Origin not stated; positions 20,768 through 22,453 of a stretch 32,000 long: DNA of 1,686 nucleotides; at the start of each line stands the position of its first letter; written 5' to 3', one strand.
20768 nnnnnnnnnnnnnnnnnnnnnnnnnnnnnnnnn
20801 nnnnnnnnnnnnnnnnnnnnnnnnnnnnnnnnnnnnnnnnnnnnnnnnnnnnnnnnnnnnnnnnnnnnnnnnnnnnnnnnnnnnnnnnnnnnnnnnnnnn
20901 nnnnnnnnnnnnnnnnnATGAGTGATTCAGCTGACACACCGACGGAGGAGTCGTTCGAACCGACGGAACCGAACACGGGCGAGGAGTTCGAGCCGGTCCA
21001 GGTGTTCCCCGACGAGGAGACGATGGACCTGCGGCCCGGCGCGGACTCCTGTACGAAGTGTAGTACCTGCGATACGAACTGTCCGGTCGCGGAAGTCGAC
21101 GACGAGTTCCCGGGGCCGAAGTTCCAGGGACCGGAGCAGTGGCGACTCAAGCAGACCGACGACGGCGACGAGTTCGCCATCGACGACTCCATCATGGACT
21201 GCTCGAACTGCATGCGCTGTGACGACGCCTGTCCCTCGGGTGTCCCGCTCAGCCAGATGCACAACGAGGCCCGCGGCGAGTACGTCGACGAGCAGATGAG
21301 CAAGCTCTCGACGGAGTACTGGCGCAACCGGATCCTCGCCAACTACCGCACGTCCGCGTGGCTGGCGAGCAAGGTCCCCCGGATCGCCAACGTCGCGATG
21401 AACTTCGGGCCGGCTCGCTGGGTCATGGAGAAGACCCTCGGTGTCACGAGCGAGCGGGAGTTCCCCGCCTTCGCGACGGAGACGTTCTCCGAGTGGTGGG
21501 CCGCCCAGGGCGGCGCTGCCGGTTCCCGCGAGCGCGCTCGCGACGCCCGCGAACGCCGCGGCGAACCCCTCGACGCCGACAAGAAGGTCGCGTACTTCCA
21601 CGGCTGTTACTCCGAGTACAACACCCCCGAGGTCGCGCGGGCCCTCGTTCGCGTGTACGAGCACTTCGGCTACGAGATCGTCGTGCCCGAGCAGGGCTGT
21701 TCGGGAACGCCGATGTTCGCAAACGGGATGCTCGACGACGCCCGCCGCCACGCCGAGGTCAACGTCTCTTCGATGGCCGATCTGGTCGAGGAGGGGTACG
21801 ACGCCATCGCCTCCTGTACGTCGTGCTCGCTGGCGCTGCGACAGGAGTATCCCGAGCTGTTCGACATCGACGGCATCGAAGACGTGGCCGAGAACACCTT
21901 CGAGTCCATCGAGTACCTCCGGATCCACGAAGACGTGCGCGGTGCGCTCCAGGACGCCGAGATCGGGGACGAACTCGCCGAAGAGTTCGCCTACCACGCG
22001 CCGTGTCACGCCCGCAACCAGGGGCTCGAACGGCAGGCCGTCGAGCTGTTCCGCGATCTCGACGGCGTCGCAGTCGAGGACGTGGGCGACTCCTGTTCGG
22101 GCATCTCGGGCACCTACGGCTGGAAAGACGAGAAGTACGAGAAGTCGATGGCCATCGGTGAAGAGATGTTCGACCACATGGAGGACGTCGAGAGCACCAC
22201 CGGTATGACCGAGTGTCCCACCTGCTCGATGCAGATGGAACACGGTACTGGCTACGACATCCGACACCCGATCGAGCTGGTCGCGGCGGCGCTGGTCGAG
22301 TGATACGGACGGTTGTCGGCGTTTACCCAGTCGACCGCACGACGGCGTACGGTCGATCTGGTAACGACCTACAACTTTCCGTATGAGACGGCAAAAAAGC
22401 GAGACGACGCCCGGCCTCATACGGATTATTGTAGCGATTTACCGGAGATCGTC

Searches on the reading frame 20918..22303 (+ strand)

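Call 60: search_protein_families(library=pfam, proteins=[window:20918-22303:+], max_evalue=0.01)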
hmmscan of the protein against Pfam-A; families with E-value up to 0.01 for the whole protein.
window:20918-22303:+ (461 aa): 6 families
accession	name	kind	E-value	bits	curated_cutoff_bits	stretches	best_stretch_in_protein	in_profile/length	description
PF02754.22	CCG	-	2.6e-21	76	20.6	2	224-308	1-85/85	Cysteine-rich domain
PF13183.11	Fer4_8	-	1.2e-12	48.6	27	1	42-109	2-68/68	4Fe-4S dicluster domain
PF13187.11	Fer4_9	-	2.4e-05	24.7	27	1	45-108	2-50/52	4Fe-4S dicluster domain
PF13534.11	Fer4_17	-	0.0002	22.3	22.2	1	44-109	1-60/61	4Fe-4S dicluster domain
PF12838.12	Fer4_7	-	0.0017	19.2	27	1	44-109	1-52/52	4Fe-4S dicluster domain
PF13237.11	Fer4_10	-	0.0017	18.7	25.5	0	94-118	8-34/53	4Fe-4S dicluster domain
